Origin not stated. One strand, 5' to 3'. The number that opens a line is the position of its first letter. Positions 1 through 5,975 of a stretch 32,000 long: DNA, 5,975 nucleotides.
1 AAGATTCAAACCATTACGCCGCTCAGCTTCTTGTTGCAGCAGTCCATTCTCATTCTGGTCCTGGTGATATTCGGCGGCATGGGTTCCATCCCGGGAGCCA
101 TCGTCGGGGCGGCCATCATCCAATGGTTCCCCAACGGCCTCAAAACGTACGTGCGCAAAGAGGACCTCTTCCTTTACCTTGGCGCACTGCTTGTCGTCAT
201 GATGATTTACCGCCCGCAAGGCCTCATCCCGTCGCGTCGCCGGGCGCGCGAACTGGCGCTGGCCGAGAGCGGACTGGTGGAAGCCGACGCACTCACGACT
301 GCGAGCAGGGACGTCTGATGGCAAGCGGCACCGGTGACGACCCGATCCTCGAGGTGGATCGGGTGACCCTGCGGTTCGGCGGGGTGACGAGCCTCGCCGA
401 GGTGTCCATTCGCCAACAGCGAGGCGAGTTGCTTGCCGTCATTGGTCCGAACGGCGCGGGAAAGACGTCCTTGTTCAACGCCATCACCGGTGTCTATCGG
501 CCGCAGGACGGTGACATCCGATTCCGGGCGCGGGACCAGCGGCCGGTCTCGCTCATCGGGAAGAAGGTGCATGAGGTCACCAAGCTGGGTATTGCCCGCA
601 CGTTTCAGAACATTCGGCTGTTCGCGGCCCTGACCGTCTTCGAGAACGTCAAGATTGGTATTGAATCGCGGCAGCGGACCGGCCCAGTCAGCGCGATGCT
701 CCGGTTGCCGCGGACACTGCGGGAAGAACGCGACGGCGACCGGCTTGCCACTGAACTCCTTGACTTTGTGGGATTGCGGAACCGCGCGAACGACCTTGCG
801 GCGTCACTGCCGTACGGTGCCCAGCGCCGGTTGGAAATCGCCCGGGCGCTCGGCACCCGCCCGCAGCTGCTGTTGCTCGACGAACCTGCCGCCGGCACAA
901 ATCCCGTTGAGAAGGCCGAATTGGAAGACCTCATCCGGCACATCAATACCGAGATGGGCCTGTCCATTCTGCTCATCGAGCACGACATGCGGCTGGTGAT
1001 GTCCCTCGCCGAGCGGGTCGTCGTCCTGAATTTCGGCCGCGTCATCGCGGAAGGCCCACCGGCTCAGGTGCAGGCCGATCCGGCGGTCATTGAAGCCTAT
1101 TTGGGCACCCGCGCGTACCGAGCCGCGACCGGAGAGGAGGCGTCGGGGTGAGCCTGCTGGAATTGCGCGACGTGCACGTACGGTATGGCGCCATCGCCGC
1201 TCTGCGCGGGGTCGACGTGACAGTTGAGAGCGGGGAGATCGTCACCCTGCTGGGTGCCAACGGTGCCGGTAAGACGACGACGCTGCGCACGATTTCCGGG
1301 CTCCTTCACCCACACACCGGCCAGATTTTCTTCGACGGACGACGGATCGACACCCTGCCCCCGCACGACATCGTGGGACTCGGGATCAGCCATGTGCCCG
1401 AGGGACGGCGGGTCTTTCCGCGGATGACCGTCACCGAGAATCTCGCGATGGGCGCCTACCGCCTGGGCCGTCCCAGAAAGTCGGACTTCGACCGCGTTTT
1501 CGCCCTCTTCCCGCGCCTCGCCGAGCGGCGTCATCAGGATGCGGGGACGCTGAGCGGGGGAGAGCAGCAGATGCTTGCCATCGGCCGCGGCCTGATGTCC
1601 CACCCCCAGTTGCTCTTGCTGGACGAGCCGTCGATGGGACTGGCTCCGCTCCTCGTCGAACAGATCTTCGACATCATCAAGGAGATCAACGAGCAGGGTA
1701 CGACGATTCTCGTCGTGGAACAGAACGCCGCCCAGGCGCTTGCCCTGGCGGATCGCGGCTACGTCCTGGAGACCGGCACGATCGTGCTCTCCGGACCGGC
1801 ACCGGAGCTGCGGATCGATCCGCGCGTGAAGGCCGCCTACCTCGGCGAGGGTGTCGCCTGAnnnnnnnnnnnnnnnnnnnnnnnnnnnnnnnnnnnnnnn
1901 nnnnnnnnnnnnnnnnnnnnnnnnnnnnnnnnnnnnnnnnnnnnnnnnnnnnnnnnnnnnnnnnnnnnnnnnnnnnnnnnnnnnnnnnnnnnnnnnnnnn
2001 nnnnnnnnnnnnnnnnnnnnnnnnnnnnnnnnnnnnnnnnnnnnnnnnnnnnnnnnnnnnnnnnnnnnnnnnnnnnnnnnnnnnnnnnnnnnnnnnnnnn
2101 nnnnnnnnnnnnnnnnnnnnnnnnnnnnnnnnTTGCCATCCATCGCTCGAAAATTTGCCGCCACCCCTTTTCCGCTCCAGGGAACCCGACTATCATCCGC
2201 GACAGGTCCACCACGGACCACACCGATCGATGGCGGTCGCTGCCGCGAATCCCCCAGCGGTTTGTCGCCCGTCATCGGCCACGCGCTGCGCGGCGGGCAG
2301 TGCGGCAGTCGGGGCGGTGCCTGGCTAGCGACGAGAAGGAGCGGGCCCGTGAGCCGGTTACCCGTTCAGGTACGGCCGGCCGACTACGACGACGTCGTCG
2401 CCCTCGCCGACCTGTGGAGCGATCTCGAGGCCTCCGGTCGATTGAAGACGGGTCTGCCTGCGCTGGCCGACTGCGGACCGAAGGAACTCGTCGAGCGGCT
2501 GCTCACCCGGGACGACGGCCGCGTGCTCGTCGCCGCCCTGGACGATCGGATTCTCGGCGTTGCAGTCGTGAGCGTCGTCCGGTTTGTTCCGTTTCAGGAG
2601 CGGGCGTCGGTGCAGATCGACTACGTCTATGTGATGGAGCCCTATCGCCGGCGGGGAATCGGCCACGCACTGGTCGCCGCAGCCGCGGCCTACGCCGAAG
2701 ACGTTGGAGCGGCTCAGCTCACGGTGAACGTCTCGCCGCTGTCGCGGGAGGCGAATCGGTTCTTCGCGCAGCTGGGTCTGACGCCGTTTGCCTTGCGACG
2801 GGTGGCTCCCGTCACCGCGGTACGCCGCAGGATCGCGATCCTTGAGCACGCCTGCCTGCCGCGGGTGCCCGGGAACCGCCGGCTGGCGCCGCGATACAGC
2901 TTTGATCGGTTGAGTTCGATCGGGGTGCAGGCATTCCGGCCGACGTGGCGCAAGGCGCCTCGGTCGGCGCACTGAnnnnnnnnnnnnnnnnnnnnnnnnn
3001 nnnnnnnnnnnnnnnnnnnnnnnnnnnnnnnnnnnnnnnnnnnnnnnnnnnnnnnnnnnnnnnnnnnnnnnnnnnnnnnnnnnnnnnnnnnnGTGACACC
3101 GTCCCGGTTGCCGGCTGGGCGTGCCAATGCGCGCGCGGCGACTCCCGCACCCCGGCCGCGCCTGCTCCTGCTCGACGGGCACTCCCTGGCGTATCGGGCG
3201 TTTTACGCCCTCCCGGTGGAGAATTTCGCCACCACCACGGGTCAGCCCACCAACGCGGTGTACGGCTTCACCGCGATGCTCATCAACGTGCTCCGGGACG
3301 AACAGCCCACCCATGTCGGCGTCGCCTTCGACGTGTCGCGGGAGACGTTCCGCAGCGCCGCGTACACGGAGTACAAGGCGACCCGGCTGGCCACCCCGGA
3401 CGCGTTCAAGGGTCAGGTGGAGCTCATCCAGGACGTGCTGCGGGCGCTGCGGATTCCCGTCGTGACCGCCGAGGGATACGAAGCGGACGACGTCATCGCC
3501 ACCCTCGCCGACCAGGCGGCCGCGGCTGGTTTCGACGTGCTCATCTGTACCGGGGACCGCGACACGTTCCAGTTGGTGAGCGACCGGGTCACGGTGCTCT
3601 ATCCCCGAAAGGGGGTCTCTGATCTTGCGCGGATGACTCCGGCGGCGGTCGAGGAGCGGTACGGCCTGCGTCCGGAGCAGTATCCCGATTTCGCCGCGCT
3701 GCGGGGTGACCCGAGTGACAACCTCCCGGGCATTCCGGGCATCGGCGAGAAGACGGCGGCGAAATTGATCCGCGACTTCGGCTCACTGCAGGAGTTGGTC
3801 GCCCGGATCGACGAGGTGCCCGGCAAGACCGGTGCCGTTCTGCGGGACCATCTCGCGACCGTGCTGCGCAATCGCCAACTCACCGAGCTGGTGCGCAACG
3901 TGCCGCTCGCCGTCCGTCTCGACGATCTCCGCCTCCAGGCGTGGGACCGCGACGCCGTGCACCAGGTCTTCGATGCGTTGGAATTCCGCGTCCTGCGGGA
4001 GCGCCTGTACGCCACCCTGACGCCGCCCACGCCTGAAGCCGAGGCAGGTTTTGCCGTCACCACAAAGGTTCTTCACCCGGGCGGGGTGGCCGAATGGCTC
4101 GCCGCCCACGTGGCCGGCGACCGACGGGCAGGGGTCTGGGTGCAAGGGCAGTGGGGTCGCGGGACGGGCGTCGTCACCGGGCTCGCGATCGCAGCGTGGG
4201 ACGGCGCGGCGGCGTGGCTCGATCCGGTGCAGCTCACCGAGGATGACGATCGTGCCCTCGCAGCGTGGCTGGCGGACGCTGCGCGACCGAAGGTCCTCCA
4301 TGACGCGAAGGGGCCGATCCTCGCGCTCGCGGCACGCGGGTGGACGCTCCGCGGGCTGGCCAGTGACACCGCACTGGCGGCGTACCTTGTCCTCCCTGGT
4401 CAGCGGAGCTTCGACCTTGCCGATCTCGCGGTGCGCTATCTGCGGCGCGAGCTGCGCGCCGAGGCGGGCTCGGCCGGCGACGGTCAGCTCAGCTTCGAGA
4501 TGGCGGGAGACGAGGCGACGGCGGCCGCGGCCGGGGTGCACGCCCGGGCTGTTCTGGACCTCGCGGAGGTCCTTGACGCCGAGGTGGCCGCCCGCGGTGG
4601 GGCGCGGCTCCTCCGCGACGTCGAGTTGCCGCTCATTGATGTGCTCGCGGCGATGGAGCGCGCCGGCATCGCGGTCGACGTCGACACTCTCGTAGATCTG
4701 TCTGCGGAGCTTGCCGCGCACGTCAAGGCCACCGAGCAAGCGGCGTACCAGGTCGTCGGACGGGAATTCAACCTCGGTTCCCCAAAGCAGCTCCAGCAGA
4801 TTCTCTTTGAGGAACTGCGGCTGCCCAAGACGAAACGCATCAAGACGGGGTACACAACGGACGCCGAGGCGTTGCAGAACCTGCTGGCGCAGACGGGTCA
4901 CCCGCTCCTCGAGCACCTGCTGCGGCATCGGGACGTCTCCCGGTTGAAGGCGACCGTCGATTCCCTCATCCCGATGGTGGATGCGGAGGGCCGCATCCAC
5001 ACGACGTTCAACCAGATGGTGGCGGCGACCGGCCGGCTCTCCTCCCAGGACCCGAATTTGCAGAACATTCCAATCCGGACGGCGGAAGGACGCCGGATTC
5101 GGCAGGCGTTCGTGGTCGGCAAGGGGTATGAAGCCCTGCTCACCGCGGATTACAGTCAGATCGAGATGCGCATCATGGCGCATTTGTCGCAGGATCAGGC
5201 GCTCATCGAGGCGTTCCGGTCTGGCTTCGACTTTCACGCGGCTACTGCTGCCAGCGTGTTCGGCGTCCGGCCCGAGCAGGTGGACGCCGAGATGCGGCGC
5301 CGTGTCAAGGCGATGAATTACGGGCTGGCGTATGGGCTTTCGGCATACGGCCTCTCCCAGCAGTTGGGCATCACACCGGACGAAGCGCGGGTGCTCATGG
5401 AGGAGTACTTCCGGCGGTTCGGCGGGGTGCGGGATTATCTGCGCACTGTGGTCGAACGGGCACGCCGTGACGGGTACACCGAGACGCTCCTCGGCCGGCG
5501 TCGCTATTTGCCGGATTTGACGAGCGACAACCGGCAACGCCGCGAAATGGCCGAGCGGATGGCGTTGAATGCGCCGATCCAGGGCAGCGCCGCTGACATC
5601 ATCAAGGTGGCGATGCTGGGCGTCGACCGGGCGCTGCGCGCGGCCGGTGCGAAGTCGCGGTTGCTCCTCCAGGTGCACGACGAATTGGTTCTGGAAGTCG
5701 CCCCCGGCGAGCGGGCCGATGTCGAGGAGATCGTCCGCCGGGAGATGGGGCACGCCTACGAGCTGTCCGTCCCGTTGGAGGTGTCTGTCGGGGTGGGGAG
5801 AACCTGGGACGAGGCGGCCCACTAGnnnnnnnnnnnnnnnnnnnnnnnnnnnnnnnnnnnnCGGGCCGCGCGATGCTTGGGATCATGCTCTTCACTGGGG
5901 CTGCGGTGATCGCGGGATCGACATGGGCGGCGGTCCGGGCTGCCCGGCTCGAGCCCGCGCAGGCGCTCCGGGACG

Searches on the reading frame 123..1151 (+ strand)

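Call 7: search_protein_families(library=pfam, proteins=[window:123-1151:+])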
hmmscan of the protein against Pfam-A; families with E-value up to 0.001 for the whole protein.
window:123-1151:+ (342 aa): 5 families
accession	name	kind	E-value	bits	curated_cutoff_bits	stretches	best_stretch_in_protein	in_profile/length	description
PF00005.33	ABC_tran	-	2.6e-27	96.5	25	1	92-256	2-136/137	ABC transporter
PF12399.14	BCA_ABC_TP_C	-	6e-14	51.7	25.5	1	306-331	1-26/27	Branched-chain amino acid ATP-binding cassette transporter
PF13304.12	AAA_21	-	3.5e-05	24.4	27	0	104-122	2-20/304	AAA domain, putative AbiEii toxin, Type IV TA system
PF13476.12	AAA_23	-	0.00047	21.3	27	1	103-122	21-40/201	AAA domain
PF01926.29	MMR_HSR1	-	0.00077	20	21.9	0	105-146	3-45/113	50S ribosome-binding GTPase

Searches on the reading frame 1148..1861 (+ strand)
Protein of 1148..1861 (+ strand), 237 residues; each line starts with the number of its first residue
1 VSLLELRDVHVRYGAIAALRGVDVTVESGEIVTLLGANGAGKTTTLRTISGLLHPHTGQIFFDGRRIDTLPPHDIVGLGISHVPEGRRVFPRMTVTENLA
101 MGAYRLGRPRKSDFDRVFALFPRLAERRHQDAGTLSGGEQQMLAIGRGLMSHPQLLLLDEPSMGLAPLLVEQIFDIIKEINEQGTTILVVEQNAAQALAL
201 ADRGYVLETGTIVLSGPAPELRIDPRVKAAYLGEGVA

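Call 8: search_protein_families(library=pfam, proteins=[window:1148-1861:+])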
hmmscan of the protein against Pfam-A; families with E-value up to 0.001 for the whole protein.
window:1148-1861:+ (237 aa): 3 families
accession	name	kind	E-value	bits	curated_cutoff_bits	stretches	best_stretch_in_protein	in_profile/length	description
PF00005.33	ABC_tran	-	2.2e-31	109.7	25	1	19-162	1-136/137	ABC transporter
PF13304.12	AAA_21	-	4.1e-09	37.4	27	1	134-189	237-295/304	AAA domain, putative AbiEii toxin, Type IV TA system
PF25199.1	nSTAND_NTPase5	-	0.00046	20.5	34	0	27-60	39-73/145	Novel STAND NTPase 5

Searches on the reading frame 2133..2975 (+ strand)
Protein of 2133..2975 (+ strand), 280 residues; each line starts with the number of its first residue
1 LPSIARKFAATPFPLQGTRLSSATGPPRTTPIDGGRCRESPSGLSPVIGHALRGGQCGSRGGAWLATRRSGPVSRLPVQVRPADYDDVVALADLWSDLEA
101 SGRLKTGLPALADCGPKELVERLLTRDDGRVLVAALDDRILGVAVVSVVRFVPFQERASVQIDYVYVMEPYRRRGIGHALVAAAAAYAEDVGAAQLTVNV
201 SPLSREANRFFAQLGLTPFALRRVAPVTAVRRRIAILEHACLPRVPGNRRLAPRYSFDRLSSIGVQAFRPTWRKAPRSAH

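Call 7: search_protein_families(library=pfam, proteins=[window:2133-2975:+])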
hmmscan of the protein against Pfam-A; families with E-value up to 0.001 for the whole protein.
window:2133-2975:+ (280 aa): 5 families
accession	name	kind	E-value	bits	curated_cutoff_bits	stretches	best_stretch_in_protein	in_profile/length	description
PF00583.31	Acetyltransf_1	-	1.3e-13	51.7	20.7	1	120-215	24-115/116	Acetyltransferase (GNAT) family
PF13508.13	Acetyltransf_7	-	2.2e-09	38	27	1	128-215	2-81/84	Acetyltransferase (GNAT) domain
PF13673.13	Acetyltransf_10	-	2.7e-09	37.5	23.6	1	117-215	20-106/128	Acetyltransferase (GNAT) domain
PF14542.12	Acetyltransf_CG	-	0.00039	20.9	30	1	154-192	17-57/80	GCN5-related N-acetyl-transferase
PF13302.13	Acetyltransf_3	-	0.00053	21.1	25.4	1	80-216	4-137/138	Acetyltransferase (GNAT) domain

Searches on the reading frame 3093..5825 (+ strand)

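Call 7: search_protein_families(library=pfam, proteins=[window:3093-5825:+])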
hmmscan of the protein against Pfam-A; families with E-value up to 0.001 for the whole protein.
window:3093-5825:+ (910 aa): 5 families
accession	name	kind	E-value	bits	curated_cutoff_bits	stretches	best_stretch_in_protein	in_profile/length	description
PF00476.26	DNA_pol_A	-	6.6e-155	516.2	34.3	1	532-907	3-381/381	DNA polymerase family A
PF02739.22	5_3_exonuc_N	-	1.8e-60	203.9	34.3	1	23-191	1-164/164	5'-3' exonuclease, N-terminal resolvase-like domain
PF01367.25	5_3_exonuc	-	9.9e-30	103.3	40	1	193-286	2-96/97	5'-3' exonuclease, C-terminal SAM fold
PF22619.2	DNA_polI_exo1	-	5.5e-10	39.6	27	1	372-454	24-105/140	DNA polymerase I, ribonuclease H-like domain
PF01612.26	DNA_pol_A_exo1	-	6.9e-05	23.2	23.6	1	371-455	49-133/173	3'-5' exonuclease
